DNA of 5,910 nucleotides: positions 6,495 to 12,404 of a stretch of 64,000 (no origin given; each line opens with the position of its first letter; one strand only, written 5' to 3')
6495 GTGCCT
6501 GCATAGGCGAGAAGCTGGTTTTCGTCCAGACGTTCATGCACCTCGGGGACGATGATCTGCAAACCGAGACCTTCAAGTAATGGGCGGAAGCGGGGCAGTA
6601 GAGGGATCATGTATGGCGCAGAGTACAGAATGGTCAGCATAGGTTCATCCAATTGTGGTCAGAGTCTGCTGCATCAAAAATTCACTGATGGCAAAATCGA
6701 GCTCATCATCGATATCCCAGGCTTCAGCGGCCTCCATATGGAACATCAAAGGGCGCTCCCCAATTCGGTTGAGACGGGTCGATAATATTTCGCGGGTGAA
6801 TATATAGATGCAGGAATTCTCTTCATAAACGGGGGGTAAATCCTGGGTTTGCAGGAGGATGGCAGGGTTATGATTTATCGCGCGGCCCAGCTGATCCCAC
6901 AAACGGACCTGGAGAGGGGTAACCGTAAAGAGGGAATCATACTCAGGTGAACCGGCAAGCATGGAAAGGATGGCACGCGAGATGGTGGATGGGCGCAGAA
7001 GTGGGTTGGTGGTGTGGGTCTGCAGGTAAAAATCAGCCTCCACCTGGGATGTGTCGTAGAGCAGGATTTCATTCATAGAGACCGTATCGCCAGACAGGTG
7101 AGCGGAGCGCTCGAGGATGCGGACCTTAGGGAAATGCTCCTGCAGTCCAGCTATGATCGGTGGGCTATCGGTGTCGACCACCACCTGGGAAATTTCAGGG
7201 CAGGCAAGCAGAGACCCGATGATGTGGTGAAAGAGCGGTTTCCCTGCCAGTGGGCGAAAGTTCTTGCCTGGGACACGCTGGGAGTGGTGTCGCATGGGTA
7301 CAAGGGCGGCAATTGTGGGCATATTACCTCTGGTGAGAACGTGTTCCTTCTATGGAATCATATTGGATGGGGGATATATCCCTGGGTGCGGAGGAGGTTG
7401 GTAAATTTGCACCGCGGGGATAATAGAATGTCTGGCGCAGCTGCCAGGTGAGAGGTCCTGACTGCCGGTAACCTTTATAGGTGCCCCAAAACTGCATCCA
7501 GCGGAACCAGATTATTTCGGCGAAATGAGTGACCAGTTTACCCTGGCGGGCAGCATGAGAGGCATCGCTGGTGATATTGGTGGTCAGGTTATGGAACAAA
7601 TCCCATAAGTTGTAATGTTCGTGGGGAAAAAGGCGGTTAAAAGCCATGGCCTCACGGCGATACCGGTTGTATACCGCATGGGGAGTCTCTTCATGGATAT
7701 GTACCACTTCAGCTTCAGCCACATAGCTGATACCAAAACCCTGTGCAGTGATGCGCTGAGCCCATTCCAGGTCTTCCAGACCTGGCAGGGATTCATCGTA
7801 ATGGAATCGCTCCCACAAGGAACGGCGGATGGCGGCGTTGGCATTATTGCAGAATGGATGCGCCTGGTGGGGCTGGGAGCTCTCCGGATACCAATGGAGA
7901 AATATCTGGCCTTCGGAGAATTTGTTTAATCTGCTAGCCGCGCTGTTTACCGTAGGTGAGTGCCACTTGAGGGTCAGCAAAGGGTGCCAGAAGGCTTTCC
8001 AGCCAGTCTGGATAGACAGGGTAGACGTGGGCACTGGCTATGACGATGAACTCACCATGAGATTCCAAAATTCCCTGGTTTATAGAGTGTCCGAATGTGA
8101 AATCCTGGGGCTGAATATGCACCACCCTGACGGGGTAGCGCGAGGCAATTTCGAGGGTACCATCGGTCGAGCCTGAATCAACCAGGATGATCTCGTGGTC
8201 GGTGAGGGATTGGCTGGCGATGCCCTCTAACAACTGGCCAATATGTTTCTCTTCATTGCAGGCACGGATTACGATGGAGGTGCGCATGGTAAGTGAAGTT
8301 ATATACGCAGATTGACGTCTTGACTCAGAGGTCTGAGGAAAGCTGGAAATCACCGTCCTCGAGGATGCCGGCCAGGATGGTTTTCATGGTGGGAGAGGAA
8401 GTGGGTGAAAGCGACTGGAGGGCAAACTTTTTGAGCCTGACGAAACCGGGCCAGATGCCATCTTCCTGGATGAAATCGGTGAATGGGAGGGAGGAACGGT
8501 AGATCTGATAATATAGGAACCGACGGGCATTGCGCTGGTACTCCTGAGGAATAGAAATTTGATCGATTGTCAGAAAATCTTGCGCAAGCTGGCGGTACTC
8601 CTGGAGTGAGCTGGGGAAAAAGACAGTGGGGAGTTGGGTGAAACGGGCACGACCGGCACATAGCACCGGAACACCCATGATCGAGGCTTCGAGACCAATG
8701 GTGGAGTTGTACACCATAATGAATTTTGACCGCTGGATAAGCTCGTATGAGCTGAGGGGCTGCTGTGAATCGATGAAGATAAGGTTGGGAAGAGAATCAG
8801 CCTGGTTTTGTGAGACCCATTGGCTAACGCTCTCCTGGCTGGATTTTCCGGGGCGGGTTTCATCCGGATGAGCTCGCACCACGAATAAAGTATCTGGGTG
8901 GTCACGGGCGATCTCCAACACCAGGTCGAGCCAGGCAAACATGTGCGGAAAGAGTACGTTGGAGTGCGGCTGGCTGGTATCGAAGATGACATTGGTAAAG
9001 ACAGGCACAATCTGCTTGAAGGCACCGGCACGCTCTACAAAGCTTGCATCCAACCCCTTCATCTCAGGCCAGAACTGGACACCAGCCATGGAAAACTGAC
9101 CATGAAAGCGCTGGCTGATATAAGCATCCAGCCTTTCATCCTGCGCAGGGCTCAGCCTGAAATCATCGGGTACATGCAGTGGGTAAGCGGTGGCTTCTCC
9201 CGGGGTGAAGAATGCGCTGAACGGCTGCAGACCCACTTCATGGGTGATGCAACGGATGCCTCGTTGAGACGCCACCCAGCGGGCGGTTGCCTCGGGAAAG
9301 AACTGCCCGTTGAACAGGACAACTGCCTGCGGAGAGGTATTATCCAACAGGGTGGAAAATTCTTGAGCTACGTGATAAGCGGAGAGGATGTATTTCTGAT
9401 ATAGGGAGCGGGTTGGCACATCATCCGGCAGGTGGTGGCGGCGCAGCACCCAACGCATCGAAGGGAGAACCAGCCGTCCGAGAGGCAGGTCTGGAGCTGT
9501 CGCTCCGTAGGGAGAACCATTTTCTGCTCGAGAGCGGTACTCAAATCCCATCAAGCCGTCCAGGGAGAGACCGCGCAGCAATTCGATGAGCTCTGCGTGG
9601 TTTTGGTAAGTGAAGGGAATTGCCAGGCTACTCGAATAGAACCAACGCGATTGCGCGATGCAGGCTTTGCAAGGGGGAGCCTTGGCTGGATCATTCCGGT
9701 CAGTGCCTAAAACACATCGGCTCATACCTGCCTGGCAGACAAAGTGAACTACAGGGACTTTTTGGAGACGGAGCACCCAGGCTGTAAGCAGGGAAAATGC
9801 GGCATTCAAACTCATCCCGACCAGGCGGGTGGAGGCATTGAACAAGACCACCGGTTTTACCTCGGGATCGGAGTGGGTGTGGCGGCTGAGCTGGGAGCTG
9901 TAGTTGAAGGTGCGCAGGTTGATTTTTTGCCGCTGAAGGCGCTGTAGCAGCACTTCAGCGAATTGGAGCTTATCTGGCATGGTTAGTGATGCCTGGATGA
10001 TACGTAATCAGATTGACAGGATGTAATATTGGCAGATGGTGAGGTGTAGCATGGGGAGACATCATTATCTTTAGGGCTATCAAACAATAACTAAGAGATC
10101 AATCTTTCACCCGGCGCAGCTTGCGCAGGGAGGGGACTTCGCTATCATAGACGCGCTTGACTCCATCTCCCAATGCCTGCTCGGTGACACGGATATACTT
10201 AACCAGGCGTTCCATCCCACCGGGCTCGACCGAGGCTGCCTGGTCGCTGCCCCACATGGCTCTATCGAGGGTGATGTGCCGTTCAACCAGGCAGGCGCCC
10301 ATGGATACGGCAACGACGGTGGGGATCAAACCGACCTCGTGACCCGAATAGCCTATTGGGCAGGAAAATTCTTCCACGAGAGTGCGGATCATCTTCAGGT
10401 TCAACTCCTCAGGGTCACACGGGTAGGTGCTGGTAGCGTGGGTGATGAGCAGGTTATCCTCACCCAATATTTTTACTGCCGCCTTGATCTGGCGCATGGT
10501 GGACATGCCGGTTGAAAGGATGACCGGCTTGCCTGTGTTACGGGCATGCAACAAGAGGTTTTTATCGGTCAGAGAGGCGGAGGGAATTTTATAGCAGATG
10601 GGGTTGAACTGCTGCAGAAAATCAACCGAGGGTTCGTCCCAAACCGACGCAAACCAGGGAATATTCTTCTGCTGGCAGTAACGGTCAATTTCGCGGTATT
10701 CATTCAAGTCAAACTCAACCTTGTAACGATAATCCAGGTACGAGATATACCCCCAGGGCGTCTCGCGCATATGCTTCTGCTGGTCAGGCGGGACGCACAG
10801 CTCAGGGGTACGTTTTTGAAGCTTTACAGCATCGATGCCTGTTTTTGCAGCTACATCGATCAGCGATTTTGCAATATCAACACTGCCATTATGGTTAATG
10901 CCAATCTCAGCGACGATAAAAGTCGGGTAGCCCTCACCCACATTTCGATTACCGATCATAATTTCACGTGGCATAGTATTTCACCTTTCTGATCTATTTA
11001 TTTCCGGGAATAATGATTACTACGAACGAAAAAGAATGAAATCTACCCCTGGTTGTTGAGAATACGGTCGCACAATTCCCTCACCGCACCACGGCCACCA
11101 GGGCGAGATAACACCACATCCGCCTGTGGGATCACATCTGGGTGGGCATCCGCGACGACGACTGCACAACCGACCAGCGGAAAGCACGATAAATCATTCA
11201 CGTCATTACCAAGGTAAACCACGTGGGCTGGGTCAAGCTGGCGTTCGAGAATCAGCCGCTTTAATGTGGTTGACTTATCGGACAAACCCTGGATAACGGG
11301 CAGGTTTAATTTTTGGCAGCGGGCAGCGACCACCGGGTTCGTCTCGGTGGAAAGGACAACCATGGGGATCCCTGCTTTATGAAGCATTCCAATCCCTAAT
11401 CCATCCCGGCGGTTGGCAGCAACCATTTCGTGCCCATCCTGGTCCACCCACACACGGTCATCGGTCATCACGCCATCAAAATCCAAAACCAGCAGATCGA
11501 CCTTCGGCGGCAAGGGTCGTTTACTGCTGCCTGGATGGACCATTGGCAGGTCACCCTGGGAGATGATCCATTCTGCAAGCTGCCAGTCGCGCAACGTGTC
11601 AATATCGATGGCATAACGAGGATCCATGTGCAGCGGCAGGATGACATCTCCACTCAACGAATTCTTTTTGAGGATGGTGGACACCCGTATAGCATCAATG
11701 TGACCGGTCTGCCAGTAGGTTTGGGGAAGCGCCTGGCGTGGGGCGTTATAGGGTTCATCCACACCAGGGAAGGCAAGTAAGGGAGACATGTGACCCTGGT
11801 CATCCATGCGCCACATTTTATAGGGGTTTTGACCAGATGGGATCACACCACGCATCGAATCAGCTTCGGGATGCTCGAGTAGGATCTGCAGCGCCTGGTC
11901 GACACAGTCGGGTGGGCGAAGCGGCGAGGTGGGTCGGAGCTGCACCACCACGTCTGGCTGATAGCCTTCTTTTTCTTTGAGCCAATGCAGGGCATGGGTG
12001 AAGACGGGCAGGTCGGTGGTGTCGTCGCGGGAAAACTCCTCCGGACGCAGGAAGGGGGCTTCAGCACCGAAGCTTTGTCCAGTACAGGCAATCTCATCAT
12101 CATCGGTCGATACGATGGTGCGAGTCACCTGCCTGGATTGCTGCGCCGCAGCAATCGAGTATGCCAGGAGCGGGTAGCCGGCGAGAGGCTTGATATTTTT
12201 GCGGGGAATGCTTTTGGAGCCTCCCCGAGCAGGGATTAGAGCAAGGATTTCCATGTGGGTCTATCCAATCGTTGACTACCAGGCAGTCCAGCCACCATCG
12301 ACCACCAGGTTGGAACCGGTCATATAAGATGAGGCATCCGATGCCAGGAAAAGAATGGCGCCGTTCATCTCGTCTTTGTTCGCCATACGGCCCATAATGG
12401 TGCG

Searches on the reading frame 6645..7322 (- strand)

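Call 55: search_protein_families(library=pfam, proteins=[window:6645-7322:-], max_evalue=0.0001)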
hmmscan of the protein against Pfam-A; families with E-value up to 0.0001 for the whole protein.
window:6645-7322:- (225 aa): 1 family
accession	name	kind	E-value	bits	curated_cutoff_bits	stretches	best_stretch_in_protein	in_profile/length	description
PF02348.25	CTP_transf_3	-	2.1e-26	93.6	22.6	1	5-181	1-181/217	Cytidylyltransferase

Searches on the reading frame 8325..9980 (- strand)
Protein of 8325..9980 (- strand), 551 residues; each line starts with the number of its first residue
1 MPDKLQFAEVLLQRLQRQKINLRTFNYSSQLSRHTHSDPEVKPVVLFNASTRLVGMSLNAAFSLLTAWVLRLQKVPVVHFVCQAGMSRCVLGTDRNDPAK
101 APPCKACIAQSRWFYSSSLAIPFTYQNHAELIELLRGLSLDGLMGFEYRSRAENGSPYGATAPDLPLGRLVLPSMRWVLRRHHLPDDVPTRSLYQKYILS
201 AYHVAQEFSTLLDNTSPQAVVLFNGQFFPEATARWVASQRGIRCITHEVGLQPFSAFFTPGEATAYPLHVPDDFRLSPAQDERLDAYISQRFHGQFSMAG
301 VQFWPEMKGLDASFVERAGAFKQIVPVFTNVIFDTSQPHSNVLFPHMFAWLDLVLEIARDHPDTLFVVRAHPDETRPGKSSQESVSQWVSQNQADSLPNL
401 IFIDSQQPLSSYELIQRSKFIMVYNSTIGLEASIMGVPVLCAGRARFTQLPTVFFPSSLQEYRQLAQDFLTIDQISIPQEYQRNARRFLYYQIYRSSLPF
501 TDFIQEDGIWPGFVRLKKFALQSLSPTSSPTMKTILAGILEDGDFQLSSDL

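Call 55: search_protein_families(library=pfam, proteins=[window:8325-9980:-], max_evalue=0.0001)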
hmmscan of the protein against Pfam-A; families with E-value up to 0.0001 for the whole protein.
window:8325-9980:- (551 aa): 1 family
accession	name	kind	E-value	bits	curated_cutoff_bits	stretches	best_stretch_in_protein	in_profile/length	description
PF05159.20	Capsule_synth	-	2.7e-07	30.8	20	1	345-447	167-266/310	Capsule polysaccharide biosynthesis protein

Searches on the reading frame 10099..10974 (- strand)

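Call 55: search_protein_families(library=pfam, proteins=[window:10099-10974:-], max_evalue=0.0001)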
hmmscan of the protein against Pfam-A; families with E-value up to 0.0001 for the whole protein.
window:10099-10974:- (291 aa): 1 family
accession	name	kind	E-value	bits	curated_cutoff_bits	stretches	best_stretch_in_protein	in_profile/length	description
PF03102.20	NeuB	-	6.9e-77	258.6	22.1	1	38-273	1-241/241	NeuB family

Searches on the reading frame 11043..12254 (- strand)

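Call 55: search_protein_families(library=pfam, proteins=[window:11043-12254:-], max_evalue=0.0001)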
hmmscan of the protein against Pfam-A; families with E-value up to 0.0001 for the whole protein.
window:11043-12254:- (403 aa): 2 families
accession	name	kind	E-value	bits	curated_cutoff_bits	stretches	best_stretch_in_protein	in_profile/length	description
PF02348.25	CTP_transf_3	-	1.9e-19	70.8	22.6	1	5-138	2-127/217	Cytidylyltransferase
PF08282.18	Hydrolase_3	-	1.3e-06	28.8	20.9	1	315-382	176-243/255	haloacid dehalogenase-like hydrolase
